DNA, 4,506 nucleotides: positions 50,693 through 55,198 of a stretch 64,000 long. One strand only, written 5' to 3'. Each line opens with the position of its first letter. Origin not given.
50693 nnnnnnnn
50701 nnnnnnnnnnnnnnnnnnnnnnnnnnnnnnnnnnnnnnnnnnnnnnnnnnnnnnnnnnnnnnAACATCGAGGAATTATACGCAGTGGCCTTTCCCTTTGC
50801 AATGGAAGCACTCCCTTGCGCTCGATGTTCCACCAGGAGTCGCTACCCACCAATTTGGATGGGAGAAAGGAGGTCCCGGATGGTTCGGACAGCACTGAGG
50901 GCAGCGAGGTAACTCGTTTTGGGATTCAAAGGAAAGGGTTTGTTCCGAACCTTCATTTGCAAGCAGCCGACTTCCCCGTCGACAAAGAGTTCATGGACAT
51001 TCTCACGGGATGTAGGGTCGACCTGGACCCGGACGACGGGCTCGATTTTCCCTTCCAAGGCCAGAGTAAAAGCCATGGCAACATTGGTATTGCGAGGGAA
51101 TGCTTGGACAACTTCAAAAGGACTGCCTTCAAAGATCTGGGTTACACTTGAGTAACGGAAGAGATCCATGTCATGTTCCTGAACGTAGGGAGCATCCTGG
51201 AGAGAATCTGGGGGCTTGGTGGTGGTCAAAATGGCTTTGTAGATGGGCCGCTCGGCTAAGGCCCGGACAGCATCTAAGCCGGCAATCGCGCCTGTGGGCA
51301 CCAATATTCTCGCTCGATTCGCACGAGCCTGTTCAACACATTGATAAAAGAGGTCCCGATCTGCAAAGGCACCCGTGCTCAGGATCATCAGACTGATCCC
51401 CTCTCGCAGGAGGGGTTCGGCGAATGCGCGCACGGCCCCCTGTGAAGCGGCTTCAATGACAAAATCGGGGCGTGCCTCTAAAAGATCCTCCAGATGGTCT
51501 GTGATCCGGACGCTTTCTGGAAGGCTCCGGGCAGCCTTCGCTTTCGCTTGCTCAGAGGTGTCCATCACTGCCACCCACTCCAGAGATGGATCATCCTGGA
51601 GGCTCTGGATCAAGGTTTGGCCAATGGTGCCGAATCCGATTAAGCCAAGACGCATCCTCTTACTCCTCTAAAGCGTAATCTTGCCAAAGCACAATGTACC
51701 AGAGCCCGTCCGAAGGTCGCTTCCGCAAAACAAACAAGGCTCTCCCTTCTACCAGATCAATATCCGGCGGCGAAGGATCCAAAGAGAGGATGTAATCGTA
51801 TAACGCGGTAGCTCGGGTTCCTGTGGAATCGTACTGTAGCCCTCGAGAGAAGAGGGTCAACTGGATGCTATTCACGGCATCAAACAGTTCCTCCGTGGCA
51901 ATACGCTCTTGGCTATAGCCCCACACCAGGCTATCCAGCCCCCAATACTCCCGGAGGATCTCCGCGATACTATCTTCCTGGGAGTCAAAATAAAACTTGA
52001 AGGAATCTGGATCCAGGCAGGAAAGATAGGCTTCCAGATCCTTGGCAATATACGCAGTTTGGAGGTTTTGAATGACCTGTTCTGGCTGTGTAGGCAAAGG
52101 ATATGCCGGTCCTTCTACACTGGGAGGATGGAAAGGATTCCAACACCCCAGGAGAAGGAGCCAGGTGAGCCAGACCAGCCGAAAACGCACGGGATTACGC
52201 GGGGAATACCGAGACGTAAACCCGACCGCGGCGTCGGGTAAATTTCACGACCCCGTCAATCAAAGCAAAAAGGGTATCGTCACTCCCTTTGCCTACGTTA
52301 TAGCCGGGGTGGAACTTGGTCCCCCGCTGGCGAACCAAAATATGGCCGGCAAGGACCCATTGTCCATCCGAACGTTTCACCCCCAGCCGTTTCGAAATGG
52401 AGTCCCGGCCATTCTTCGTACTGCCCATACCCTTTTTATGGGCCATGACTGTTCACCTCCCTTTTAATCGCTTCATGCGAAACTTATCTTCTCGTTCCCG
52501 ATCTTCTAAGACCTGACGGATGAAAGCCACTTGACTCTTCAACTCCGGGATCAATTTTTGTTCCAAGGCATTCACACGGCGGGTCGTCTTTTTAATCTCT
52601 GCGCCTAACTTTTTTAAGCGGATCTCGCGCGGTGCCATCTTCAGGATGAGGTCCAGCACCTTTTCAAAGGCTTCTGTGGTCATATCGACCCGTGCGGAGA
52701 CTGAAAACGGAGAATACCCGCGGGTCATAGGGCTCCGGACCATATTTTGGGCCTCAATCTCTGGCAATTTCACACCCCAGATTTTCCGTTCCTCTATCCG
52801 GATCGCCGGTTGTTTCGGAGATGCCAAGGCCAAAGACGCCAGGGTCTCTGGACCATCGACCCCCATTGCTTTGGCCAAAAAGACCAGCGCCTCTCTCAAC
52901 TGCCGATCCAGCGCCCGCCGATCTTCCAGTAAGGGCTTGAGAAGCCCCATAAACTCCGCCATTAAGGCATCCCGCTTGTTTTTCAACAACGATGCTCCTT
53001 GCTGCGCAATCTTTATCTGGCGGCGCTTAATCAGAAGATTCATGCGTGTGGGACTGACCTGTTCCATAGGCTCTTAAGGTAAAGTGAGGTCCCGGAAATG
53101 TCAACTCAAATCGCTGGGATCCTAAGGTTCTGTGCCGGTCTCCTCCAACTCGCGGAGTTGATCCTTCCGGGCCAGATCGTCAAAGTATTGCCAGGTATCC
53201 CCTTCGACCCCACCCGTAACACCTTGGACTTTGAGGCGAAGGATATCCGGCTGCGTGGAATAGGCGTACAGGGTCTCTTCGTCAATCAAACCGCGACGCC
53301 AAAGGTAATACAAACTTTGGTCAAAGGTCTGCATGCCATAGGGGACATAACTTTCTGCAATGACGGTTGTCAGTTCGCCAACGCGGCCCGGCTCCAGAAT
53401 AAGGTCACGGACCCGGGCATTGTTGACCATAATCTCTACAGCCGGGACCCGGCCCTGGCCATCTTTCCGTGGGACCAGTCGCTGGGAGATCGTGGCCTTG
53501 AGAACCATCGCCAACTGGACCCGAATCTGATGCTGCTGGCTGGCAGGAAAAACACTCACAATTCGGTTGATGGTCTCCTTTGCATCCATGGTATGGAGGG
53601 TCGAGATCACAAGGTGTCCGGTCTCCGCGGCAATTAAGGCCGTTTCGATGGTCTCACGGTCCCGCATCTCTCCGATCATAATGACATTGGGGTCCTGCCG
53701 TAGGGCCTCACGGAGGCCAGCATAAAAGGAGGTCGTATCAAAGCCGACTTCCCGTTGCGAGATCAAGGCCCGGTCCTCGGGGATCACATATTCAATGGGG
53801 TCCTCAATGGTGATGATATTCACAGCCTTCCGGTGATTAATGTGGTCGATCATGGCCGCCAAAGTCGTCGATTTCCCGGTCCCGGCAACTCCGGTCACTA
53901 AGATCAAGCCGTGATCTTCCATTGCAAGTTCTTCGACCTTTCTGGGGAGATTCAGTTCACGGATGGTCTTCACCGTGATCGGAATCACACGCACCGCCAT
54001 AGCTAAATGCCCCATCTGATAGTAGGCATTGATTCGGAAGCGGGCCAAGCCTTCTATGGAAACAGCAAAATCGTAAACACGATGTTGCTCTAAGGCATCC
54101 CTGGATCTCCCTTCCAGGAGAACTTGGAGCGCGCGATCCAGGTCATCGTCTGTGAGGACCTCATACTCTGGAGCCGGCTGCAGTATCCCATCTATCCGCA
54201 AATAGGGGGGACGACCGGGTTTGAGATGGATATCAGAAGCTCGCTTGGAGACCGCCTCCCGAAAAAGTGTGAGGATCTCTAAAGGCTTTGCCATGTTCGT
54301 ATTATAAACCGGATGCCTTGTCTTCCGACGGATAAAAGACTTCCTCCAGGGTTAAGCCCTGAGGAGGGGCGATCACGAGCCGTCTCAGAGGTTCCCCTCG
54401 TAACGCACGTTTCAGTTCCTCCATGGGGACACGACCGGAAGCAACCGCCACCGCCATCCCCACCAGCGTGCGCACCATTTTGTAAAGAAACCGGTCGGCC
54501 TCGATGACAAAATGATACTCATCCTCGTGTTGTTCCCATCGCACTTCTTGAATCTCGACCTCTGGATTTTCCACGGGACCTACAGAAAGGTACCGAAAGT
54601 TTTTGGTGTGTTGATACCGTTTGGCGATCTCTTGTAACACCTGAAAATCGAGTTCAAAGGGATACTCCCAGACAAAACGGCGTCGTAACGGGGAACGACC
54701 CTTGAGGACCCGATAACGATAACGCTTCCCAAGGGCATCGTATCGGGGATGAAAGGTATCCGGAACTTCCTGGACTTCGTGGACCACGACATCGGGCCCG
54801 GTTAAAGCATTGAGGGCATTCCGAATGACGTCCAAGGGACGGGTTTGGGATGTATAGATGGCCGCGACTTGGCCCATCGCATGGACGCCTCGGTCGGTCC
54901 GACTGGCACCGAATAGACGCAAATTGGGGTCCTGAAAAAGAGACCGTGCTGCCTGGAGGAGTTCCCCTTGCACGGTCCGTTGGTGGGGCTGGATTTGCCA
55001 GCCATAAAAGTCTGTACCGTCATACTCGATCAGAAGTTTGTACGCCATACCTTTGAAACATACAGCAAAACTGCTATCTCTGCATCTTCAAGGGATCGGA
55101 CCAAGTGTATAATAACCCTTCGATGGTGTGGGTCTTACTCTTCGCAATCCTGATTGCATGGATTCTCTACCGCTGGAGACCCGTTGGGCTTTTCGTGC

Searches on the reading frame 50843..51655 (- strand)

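Call 14: search_protein_families(library=pfam, proteins=[window:50843-51655:-], max_evalue=0.00001)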
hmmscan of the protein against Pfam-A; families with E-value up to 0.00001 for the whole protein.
window:50843-51655:- (270 aa): 3 families
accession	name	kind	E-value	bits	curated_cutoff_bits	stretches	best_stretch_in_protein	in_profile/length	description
PF01958.23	Asp_DH_C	-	5e-24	84.8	27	1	171-256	4-89/89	Aspartate dehydrogenase, C-terminal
PF03447.22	NAD_binding_3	-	7.9e-22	78.6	24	1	7-120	1-116/116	Homoserine dehydrogenase, NAD binding domain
PF01113.26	DapB_N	-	2.3e-09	37.9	25.6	1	1-96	1-101/124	Dihydrodipicolinate reductase, N-terminus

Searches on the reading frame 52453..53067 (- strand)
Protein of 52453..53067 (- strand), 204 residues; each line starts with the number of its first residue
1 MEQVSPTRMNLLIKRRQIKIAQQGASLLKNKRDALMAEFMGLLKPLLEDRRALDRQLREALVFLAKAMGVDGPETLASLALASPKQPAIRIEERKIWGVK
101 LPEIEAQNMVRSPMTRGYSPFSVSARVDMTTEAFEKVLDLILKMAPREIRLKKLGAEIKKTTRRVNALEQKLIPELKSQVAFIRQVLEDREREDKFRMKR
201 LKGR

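Call 22: search_protein_families(library=pfam, proteins=[window:52453-53067:-], max_evalue=0.0001)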
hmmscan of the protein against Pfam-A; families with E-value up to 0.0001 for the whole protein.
window:52453-53067:- (204 aa): 1 family
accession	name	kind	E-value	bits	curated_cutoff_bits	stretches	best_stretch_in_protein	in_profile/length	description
PF01813.22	ATP-synt_D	-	2.3e-53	181.4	25.7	1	10-202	1-195/196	ATP synthase subunit D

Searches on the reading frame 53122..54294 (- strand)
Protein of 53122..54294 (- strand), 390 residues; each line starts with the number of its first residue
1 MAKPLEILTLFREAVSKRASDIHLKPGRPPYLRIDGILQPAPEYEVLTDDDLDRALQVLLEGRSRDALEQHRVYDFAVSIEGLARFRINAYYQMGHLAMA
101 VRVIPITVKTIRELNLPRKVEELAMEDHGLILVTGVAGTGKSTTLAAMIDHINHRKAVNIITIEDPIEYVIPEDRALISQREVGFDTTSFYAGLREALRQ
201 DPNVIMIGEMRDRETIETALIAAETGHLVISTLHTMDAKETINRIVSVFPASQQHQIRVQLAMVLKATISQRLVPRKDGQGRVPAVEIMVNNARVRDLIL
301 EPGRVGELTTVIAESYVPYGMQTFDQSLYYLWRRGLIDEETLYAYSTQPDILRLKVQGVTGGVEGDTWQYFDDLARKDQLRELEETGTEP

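Call 14: search_protein_families(library=pfam, proteins=[window:53122-54294:-], max_evalue=0.00001)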
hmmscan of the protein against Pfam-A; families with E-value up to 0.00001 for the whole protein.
window:53122-54294:- (390 aa): 1 family
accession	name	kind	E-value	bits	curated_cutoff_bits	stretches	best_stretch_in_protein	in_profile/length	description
PF00437.27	T2SSE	-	1.1e-44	153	24.9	1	10-282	15-286/370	Type II/IV secretion system protein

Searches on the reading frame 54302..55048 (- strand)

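Call 14: search_protein_families(library=pfam, proteins=[window:54302-55048:-], max_evalue=0.00001)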
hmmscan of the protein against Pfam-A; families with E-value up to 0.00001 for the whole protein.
window:54302-55048:- (248 aa): 1 family
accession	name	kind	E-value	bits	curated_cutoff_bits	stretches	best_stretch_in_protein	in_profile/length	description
PF01416.25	PseudoU_synth_1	-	1e-30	106.8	23.3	2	141-240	1-108/108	tRNA pseudouridine synthase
